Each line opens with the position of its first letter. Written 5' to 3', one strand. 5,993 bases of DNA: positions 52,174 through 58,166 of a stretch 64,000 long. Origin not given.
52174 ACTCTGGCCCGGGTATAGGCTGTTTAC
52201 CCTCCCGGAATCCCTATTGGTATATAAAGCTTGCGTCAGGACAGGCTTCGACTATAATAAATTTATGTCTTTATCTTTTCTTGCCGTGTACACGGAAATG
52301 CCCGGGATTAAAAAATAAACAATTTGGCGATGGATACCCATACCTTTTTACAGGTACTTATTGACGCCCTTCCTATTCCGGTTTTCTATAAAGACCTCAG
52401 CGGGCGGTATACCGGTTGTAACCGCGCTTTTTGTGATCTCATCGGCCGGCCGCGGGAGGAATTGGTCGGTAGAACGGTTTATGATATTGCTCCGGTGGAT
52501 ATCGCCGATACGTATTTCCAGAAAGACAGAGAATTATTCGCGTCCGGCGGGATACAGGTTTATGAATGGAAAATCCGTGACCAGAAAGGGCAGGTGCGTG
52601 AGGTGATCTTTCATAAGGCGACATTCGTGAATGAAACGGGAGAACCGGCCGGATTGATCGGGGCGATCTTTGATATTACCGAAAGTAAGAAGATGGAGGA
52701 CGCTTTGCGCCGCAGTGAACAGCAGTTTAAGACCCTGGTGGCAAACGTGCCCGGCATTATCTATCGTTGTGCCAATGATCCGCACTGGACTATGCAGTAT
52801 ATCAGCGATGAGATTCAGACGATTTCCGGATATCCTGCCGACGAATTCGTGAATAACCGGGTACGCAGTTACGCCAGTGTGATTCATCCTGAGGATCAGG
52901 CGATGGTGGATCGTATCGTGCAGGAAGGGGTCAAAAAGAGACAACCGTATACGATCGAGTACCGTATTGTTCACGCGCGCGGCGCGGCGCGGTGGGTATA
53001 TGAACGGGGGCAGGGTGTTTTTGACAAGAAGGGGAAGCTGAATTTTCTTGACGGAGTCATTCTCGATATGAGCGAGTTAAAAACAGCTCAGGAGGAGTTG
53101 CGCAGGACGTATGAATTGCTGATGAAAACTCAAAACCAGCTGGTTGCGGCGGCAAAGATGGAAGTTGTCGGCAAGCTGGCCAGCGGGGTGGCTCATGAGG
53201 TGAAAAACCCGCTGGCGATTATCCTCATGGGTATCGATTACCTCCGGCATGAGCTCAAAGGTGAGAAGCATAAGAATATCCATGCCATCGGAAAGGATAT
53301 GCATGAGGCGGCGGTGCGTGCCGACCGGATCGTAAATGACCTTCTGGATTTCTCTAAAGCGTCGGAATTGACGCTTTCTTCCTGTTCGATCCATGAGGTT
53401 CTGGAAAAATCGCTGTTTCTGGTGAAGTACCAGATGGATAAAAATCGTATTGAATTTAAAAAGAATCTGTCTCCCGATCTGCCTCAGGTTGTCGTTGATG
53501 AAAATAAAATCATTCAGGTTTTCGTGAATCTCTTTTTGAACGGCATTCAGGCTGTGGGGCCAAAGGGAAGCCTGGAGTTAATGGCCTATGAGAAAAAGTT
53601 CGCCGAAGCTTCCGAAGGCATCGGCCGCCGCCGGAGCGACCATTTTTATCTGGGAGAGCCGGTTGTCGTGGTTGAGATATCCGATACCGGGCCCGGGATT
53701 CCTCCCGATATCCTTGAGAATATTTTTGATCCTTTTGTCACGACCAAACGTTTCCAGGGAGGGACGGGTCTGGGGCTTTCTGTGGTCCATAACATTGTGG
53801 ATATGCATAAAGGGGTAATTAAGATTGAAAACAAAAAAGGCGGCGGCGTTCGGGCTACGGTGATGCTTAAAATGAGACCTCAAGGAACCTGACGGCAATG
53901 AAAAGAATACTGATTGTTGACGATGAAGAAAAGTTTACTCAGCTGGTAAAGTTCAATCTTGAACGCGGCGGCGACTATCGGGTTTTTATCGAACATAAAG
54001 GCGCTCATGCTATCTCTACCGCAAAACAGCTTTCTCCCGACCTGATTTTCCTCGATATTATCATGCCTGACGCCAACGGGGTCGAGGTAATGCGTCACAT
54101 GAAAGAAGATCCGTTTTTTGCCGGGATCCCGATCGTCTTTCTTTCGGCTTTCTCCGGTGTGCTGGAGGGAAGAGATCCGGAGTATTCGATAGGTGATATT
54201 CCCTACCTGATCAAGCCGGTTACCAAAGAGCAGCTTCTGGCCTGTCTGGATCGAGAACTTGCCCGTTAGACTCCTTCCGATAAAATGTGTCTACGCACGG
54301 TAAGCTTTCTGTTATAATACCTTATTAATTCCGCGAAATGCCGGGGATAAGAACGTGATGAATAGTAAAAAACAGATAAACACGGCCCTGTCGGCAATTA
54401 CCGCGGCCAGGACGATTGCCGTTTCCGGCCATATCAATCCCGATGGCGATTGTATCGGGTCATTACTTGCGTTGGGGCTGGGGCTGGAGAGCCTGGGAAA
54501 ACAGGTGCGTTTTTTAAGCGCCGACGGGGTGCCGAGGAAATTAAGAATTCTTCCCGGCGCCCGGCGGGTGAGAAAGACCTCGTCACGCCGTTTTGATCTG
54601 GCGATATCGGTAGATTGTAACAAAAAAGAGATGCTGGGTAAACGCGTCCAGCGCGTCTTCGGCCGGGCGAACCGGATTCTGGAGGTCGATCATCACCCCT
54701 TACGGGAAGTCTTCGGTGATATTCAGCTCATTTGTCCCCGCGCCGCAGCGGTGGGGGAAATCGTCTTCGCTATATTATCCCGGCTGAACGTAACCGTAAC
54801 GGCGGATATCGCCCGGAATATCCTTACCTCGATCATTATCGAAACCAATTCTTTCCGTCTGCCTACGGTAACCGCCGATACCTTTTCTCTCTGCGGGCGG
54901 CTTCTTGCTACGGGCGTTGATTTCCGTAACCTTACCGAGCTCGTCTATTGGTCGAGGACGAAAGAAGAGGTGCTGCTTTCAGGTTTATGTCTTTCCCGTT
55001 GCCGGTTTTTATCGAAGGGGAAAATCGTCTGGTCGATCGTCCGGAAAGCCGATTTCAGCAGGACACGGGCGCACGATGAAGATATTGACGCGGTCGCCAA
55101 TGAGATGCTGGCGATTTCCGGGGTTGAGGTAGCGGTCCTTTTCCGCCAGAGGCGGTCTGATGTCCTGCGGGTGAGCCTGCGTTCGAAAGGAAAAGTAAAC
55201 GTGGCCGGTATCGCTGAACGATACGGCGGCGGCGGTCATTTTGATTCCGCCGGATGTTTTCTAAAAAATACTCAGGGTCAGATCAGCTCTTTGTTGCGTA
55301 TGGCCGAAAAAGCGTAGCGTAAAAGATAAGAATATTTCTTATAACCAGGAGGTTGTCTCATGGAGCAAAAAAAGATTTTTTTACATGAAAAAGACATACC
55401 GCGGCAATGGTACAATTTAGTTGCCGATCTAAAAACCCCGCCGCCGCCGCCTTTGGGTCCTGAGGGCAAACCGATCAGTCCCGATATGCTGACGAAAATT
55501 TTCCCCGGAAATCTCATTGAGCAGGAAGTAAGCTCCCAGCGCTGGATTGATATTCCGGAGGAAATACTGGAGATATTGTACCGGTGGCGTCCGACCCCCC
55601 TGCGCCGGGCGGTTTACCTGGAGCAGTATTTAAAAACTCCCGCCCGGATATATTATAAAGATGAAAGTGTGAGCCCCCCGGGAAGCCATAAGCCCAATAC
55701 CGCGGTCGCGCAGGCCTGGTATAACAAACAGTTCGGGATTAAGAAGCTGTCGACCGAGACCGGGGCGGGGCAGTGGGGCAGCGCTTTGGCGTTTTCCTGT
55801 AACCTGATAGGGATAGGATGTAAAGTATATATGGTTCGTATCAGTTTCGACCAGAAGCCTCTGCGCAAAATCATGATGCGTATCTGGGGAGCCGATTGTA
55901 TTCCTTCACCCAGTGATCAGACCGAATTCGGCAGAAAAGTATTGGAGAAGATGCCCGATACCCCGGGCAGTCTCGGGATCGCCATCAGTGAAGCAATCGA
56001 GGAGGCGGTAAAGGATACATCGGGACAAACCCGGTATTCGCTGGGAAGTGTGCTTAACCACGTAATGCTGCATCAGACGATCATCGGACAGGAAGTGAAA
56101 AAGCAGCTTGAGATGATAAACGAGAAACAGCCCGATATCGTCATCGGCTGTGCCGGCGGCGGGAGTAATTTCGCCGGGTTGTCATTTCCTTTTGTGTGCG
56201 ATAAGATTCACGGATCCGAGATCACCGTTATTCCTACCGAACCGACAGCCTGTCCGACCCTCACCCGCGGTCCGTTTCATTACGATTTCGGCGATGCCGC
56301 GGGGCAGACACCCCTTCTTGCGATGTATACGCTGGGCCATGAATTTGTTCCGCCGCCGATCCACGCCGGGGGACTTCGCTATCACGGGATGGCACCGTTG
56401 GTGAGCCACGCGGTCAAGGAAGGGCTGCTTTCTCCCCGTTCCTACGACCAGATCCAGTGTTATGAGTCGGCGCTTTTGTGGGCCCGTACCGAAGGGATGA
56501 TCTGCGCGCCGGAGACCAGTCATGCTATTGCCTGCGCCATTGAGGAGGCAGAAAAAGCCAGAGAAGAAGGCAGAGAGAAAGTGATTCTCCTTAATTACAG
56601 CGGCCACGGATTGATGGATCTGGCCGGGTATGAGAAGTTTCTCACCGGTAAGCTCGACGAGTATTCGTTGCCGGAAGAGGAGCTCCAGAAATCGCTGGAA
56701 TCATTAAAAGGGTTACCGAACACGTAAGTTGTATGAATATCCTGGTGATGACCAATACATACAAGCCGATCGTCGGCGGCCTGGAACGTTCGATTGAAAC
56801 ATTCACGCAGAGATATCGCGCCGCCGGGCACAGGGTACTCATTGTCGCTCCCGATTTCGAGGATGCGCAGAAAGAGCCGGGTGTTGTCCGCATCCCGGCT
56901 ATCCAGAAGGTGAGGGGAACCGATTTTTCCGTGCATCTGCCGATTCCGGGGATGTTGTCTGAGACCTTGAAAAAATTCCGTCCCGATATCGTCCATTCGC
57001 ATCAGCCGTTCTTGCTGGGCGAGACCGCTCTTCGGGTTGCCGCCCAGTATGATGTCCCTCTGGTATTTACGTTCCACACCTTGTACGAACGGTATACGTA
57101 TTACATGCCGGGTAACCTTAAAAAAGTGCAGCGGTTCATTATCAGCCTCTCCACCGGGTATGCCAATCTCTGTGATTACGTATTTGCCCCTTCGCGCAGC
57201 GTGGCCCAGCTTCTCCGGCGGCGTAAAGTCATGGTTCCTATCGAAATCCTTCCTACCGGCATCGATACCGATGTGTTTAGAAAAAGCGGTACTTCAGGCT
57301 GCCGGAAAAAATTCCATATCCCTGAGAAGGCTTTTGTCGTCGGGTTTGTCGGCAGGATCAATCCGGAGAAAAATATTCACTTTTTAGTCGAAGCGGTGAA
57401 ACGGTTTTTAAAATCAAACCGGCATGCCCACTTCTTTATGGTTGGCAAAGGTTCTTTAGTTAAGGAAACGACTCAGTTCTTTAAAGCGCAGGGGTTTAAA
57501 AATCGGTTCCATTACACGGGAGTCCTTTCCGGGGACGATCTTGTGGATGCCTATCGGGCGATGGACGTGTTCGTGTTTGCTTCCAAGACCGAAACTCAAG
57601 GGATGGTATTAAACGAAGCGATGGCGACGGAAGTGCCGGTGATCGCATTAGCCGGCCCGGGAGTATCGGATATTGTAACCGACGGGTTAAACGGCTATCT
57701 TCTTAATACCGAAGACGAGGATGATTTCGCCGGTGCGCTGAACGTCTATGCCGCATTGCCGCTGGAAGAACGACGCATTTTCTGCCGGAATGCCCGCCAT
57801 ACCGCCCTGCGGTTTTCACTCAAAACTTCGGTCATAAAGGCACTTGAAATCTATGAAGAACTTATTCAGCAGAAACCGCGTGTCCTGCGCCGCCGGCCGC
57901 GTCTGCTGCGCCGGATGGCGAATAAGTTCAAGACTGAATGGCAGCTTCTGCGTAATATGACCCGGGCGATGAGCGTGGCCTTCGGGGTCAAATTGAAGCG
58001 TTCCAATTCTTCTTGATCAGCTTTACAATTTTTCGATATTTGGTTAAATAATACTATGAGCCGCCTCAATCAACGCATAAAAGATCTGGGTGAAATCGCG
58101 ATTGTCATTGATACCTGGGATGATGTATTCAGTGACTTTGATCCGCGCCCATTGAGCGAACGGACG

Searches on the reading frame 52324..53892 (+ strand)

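Call 65: search_protein_families(library=pfam, proteins=[window:52324-53892:+], max_evalue=0.00001)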
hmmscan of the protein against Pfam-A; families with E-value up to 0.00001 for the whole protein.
window:52324-53892:+ (522 aa): 7 families
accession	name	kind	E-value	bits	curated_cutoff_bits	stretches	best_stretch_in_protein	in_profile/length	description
PF08447.18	PAS_3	-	2e-26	92.5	25.6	1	159-246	3-89/89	PAS fold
PF02518.31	HATPase_c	-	1.7e-20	73.9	26.4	1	392-518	2-110/111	Histidine kinase-, DNA gyrase B-, and HSP90-like ATPase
PF08448.16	PAS_4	-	1.6e-19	70.6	23.1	1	14-122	2-109/110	PAS fold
PF00989.32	PAS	-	3.1e-16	59.8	22.6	1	8-118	2-113/113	PAS fold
PF13426.13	PAS_9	-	9.4e-14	52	27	1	20-120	4-103/103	PAS domain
PF00512.31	HisKA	-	5.7e-10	39.6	26.9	1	283-347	3-64/66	His Kinase A (phospho-acceptor) domain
PF13188.13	PAS_8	-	2.8e-06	27.5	21.8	0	8-64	2-55/65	PAS domain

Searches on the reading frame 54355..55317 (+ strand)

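Call 65: search_protein_families(library=pfam, proteins=[window:54355-55317:+], max_evalue=0.00001)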
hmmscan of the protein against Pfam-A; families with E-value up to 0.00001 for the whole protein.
window:54355-55317:+ (320 aa): 2 families
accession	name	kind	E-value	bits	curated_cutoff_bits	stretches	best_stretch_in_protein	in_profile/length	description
PF01368.27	DHH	-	5.9e-14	52.9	28.1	1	20-156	1-121/125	DHH family, N-terminal domain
PF02272.25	DHHA1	-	1.3e-13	51.7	25.9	1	237-319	11-98/102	DHHA1 domain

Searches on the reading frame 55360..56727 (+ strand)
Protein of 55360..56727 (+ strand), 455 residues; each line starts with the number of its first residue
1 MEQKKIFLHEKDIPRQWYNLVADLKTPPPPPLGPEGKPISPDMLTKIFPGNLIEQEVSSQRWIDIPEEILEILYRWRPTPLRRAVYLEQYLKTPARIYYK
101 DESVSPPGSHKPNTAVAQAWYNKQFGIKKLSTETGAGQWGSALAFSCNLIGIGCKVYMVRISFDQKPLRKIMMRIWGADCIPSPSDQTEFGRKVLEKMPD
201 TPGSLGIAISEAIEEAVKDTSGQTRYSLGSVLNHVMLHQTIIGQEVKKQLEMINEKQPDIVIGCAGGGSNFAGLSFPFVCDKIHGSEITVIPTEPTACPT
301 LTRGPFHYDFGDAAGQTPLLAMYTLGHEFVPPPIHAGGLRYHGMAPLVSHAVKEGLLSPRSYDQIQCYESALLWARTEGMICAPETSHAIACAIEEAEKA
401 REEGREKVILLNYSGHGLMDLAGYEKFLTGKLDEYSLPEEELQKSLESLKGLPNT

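Call 65: search_protein_families(library=pfam, proteins=[window:55360-56727:+], max_evalue=0.00001)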
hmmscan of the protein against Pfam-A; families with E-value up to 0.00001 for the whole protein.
window:55360-56727:+ (455 aa): 1 family
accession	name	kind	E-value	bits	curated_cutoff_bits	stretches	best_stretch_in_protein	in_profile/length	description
PF00291.31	PALP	-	6.1e-31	108.3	35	1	75-411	4-291/295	Pyridoxal-phosphate dependent enzyme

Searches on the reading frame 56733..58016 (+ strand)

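Call 65: search_protein_families(library=pfam, proteins=[window:56733-58016:+], max_evalue=0.00001)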
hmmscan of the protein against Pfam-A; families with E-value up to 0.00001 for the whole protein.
window:56733-58016:+ (427 aa): 5 families
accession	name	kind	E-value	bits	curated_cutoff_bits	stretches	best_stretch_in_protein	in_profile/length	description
PF13439.12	Glyco_transf_4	-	7.4e-35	120.9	28.5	1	14-180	1-169/170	Glycosyltransferase Family 4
PF00534.26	Glycos_transf_1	-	9.3e-33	113.6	26.4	1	191-356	6-171/172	Glycosyl transferases group 1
PF13692.12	Glyco_trans_1_4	-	3.4e-31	108.8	27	1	201-336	2-136/142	Glycosyl transferases group 1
PF13579.12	Glyco_trans_4_4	-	1.1e-17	65.3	29.7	1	15-176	1-158/158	Glycosyl transferase 4-like domain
PF20706.3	GT4-conflict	-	9e-06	25.3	26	0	14-319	11-324/385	Family 4 Glycosyltransferase in conflict systems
